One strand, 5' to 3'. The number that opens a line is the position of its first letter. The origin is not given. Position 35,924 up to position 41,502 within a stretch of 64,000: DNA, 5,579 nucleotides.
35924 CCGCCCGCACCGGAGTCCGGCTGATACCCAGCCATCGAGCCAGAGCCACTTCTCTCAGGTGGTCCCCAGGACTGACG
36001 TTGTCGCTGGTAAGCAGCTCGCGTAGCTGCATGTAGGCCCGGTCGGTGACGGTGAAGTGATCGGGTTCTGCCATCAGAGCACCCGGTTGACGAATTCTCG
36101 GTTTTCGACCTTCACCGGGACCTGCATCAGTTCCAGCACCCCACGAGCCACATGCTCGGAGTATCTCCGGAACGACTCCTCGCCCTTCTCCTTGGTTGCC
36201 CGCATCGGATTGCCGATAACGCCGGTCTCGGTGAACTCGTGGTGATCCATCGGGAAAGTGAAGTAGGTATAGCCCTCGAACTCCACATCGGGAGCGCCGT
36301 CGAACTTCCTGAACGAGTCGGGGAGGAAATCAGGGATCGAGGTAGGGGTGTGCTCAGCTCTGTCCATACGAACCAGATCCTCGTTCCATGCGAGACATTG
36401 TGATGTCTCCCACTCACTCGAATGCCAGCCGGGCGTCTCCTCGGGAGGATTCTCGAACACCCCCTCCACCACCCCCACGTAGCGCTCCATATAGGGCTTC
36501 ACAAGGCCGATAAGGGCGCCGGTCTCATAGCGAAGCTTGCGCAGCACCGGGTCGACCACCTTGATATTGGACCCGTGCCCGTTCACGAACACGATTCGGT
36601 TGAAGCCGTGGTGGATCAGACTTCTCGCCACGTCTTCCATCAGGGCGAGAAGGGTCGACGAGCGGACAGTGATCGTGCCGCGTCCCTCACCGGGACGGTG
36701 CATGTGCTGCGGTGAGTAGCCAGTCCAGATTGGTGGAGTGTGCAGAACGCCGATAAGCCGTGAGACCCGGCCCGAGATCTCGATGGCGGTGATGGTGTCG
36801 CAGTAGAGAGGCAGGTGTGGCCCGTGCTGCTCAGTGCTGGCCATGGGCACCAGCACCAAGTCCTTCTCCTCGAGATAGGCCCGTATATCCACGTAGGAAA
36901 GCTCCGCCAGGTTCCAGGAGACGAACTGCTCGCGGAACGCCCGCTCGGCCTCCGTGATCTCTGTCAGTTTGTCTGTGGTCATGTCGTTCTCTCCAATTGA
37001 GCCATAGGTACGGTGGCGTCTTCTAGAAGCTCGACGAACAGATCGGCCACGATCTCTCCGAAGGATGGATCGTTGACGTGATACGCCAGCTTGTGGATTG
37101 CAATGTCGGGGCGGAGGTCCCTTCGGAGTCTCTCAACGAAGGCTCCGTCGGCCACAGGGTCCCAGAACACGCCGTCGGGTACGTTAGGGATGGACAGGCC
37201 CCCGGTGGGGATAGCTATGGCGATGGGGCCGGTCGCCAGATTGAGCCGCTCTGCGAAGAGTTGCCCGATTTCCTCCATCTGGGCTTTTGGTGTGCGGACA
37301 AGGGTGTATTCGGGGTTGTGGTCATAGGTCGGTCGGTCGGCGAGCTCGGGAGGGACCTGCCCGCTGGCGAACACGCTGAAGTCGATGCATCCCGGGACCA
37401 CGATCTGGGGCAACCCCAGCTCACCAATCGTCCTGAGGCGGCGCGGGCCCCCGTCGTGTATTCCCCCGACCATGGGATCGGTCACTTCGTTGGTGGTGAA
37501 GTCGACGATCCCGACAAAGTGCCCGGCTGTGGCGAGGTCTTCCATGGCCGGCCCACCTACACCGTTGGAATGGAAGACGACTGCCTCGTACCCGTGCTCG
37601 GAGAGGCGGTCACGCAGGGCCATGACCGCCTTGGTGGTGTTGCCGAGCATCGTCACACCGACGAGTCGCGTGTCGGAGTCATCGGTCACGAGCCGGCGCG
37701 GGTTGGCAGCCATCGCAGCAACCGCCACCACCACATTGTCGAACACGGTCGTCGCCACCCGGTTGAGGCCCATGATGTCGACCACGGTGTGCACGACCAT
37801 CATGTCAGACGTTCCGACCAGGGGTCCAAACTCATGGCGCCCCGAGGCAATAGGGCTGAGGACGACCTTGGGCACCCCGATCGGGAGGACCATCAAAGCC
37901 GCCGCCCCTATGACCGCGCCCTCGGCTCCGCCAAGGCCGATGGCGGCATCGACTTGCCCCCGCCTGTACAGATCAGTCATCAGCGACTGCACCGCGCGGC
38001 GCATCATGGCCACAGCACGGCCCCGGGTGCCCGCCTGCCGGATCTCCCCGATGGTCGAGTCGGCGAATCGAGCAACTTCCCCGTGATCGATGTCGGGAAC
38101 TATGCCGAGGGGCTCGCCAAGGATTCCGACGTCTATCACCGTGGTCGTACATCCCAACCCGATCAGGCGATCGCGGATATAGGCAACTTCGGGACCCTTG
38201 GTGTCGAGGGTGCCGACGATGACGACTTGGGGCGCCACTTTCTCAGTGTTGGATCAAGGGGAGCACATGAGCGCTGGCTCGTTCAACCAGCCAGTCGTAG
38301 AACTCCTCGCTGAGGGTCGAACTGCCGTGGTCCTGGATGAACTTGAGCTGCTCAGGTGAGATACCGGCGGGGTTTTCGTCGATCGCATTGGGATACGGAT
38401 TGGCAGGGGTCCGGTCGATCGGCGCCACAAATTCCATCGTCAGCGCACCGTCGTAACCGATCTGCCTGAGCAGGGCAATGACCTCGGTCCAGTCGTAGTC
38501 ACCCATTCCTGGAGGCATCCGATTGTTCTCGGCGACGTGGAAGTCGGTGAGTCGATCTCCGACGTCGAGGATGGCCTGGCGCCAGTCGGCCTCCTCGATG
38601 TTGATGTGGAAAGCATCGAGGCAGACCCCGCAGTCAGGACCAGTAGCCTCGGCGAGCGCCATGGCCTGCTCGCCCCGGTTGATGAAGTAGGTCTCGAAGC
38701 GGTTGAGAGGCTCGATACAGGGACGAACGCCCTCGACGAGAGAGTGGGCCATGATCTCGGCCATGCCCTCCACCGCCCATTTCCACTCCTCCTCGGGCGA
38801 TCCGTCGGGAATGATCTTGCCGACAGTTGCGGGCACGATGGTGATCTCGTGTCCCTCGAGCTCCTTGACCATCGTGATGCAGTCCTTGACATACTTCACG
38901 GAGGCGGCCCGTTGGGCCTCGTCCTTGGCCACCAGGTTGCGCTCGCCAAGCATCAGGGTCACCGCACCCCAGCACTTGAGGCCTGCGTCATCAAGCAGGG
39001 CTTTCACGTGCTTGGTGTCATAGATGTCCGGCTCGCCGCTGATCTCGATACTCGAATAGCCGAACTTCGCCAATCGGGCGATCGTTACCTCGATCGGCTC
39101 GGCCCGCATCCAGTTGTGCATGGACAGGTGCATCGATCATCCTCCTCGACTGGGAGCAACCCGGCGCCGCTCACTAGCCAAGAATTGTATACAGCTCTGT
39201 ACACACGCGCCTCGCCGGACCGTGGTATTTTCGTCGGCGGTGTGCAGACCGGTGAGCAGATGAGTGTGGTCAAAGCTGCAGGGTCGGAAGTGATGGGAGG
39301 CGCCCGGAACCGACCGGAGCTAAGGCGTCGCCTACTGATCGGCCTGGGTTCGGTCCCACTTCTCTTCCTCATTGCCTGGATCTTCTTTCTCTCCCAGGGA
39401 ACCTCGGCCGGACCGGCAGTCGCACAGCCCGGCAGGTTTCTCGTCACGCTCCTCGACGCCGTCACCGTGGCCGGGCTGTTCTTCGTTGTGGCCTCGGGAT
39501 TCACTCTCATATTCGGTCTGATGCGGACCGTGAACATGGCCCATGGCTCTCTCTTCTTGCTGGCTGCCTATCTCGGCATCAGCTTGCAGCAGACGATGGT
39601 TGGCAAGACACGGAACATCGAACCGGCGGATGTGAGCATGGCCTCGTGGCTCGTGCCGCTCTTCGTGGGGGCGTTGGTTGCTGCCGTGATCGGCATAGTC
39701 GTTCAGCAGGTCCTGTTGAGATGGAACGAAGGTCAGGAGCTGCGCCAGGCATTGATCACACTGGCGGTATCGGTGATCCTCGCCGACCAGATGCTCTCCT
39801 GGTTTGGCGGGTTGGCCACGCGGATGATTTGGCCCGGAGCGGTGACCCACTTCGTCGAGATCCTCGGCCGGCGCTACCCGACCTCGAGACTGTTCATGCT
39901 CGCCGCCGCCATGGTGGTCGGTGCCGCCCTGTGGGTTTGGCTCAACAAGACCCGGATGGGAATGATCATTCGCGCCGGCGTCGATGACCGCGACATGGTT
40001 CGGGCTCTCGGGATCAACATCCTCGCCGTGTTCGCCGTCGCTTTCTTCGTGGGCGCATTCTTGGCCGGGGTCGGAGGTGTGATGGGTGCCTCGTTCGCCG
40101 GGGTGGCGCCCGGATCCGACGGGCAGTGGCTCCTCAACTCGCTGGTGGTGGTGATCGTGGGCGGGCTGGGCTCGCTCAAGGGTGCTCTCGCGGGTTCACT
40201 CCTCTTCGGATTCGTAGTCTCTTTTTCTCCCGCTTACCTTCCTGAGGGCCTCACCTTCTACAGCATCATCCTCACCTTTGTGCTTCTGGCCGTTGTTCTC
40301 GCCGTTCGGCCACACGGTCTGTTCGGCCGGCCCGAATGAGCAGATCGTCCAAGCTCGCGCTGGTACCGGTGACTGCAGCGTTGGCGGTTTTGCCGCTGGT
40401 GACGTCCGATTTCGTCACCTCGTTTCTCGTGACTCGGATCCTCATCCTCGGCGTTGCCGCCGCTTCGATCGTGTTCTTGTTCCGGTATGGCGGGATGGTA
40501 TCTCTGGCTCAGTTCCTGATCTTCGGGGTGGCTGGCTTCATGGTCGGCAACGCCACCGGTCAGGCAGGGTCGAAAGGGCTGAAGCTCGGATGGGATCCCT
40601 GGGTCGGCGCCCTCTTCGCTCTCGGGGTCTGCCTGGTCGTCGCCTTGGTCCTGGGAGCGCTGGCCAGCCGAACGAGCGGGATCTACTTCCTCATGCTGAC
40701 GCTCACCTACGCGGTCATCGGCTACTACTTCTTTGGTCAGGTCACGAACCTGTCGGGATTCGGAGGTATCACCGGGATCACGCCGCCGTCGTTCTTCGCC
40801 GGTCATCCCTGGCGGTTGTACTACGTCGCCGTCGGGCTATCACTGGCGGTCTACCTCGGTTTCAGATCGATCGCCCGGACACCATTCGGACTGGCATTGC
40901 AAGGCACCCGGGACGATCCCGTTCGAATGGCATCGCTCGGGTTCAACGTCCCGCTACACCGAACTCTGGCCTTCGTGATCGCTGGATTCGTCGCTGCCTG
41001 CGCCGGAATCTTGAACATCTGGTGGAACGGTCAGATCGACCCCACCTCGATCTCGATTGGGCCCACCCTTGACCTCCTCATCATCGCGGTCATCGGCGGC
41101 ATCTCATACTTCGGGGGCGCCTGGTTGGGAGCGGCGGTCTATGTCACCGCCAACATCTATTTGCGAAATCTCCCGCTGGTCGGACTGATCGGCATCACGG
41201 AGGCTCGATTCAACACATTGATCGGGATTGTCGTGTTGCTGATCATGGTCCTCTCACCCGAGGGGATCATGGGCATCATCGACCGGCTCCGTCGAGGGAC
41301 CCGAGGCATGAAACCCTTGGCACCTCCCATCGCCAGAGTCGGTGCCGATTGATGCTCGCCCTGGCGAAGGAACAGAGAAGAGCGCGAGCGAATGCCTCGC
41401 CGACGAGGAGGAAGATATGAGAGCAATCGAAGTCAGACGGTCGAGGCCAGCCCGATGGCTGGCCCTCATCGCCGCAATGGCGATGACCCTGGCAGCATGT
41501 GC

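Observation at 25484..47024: A 21.4-kb segment bracketed by tRNA-Ile(GAT) and a 48-nt imperfect direct repeat of its 3' half: signature of a tRNA-integrated island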

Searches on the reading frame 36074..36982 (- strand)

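Call 7: search_protein_families(library=pfam, proteins=[window:36074-36982:-])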
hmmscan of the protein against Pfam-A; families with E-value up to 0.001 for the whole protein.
window:36074-36982:- (302 aa): 1 family
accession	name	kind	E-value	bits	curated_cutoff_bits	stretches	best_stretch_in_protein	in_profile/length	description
PF02633.19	Creatininase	-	2.2e-59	201.2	31.3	1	26-280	1-236/238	Creatinine amidohydrolase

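Call 96: search_protein_families(library=ncbifam, proteins=[window:36074-36982:-], max_evalue=0.00001)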
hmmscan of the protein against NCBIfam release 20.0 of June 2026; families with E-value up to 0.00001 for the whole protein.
window:36074-36982:- (302 aa): 3 families
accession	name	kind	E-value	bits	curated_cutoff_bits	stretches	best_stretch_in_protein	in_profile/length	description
TIGR04448.1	creatininase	equivalog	3.7e-34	118.5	235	1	27-281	1-241/246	creatininase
TIGR03964.1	mycofact_creat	equivalog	4.4e-26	91.9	172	1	39-221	12-175/228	mycofactocin biosynthesis peptidyl-dipeptidase MftE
NF041098.2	diketo_inos_hlase_IolN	equivalog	1.2e-23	83.7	245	1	30-284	14-264/307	3-dehydro-scyllo-inosose hydrolase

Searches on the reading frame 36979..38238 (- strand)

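Call 7: search_protein_families(library=pfam, proteins=[window:36979-38238:-])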
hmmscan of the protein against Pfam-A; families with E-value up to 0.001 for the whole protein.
window:36979-38238:- (419 aa): 2 families
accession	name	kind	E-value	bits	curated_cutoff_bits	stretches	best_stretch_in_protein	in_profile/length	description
PF23189.1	UPF0261_C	-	3.1e-67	226.4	27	1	192-404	3-217/218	Uncharacterised protein family (UPF0261) C-terminal domain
PF06792.17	UPF0261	-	1.2e-45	156.1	27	1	3-179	1-173/176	Uncharacterised protein family (UPF0261) N-terminal domain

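Call 96: search_protein_families(library=ncbifam, proteins=[window:36979-38238:-], max_evalue=0.00001)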
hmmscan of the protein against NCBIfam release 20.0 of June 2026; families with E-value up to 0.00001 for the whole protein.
window:36979-38238:- (419 aa): 4 families
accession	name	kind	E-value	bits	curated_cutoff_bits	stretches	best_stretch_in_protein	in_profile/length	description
NF002674.0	PRK02399.1-2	subfamily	1.4e-120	402.8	335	1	3-409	3-405/410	hypothetical protein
NF002676.0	PRK02399.1-4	equivalog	3e-88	296.5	556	1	3-413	5-412/415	hypothetical protein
NF002673.0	PRK02399.1-1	equivalog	4.9e-88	295.8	520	1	2-406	2-400/404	hypothetical protein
NF002675.0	PRK02399.1-3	equivalog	2.7e-79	266.8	648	1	4-404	3-395/398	hypothetical protein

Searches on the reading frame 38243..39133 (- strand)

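Call 8: search_protein_families(library=pfam, proteins=[window:38243-39133:-])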
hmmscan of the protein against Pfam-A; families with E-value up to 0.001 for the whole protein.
window:38243-39133:- (296 aa): 1 family
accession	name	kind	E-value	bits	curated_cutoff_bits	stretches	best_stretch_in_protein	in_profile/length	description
PF01261.30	AP_endonuc_2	-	7.9e-41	140.8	31.1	1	19-246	2-234/249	Xylose isomerase-like TIM barrel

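Call 96: search_protein_families(library=ncbifam, proteins=[window:38243-39133:-], max_evalue=0.00001)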
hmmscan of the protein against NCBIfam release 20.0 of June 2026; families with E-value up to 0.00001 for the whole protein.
window:38243-39133:- (296 aa): 6 families
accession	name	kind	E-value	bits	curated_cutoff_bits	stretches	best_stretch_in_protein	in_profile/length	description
NF051856.1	PsicseEpim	equivalog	1.9e-36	126.4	300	1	18-234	22-244/287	D-psicose 3-epimerase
NF041099.2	keto_glucon_epim_IolO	equivalog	2.6e-35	122.1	300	1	14-236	23-247/269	5-keto-L-gluconate epimerase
TIGR03234.1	OH-pyruv-isom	equivalog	2.7e-16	59.7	353.45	1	19-239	21-243/254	hydroxypyruvate isomerase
NF007360.0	PRK09856.1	equivalog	2e-11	43.9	305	1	12-237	13-250/276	fructoselysine 3-epimerase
NF043033.1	OxoTetrIsom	equivalog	4.2e-10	39.8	325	1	22-235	25-237/251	2-oxo-tetronate isomerase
NF007444.0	PRK09997.1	equivalog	1.6e-06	27.8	465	1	84-236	89-242/258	hydroxypyruvate isomerase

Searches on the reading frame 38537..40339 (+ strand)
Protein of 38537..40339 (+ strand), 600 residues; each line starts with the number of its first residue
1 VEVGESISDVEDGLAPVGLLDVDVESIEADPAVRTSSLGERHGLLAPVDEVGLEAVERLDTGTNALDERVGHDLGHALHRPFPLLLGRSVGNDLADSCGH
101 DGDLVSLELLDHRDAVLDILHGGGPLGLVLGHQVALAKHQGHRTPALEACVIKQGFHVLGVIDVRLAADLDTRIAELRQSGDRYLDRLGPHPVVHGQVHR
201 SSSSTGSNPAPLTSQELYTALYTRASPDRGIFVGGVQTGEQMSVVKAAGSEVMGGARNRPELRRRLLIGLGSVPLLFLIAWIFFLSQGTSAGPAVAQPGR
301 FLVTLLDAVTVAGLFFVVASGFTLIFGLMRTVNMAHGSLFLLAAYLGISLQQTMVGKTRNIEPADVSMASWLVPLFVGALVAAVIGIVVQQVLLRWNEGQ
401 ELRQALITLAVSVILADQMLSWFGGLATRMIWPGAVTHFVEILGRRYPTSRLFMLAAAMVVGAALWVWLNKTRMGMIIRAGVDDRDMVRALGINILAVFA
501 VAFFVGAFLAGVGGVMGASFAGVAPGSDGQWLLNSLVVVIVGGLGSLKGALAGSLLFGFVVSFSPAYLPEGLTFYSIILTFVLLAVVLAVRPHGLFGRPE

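Call 8: search_protein_families(library=pfam, proteins=[window:38537-40339:+])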
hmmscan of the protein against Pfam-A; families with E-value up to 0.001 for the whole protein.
window:38537-40339:+ (600 aa): 1 family
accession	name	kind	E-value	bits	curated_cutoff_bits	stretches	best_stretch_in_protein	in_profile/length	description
PF02653.21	BPD_transp_2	-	3.2e-28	99.1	26.8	1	305-587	2-269/269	Branched-chain amino acid transport system / permease component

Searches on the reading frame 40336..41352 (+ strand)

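Call 8: search_protein_families(library=pfam, proteins=[window:40336-41352:+])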
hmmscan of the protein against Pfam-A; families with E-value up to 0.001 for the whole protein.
window:40336-41352:+ (338 aa): 1 family
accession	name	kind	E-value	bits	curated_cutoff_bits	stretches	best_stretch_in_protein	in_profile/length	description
PF02653.21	BPD_transp_2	-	6.5e-22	78.4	26.8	1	29-303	3-268/269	Branched-chain amino acid transport system / permease component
